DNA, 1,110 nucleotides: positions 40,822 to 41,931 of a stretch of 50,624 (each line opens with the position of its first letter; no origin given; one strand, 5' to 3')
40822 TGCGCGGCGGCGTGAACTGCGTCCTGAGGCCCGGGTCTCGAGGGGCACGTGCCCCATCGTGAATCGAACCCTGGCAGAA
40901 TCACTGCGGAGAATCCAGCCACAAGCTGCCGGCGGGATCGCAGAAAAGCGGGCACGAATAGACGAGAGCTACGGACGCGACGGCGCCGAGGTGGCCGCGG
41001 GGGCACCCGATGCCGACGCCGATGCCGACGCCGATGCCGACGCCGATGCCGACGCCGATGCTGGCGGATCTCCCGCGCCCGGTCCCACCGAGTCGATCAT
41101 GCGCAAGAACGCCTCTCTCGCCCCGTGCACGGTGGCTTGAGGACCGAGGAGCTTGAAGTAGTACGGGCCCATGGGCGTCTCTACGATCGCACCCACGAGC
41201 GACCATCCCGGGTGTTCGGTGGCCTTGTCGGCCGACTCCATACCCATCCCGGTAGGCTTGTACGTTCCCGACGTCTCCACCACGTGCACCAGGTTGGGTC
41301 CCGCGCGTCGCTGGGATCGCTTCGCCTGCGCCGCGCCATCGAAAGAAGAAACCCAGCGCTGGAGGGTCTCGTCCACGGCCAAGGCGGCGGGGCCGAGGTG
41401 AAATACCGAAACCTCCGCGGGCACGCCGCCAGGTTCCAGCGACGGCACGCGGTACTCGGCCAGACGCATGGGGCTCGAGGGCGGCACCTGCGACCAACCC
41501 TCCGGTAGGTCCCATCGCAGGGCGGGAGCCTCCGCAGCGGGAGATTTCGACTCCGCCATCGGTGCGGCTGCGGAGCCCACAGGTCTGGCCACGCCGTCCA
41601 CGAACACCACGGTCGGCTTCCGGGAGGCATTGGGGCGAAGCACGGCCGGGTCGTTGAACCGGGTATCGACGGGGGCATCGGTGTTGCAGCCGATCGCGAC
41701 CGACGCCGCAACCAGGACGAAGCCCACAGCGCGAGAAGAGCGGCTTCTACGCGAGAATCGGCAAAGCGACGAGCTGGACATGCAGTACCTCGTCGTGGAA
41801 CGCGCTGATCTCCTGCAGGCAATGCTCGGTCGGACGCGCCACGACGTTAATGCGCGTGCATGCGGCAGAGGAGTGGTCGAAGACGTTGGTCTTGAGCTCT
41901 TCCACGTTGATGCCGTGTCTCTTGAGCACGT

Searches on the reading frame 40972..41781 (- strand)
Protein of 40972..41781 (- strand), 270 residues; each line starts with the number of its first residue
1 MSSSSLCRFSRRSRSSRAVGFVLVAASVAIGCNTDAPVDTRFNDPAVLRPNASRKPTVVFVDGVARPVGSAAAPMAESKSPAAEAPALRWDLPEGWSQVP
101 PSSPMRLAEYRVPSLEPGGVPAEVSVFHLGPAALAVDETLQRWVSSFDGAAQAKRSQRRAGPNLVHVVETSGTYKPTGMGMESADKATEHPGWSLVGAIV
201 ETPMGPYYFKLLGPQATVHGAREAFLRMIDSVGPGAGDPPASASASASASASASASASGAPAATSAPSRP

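Call 8: search_protein_families(library=pfam, proteins=[window:40972-41781:-], max_evalue=0.01)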
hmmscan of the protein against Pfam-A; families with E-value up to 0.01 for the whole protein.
window:40972-41781:- (270 aa): 0 families

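Call 9: search_protein_families(library=ncbifam, proteins=[window:40972-41781:-], max_evalue=0.01)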
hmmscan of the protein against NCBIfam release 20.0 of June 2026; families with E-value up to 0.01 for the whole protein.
window:40972-41781:- (270 aa): 0 families

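Call 81: find_homologous_proteins(query=window:40972-41781:-, max_evalue=0.00001)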
Query window:40972-41781:- (270 aa): 9 proteins with E <= 0.00001 among 8000 candidates.
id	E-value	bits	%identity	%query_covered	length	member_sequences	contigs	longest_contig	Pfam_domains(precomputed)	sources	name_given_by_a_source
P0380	8.4e-161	551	97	100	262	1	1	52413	-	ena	-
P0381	3.9e-138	477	90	89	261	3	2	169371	-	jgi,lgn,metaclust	metaclust:\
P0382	2.4e-134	465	85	89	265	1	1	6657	-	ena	-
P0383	2.8e-123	429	86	81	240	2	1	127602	-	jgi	jgi:hypothetical protein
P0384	1.3e-122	426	84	81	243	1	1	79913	-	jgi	jgi:hypothetical protein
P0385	6.0e-113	395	87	69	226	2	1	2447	-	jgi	jgi:hypothetical protein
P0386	1.8e-89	318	90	57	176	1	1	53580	-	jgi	jgi:hypothetical protein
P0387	1.1e-26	112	43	56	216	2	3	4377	-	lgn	-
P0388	6.6e-7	47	35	54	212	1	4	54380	-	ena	-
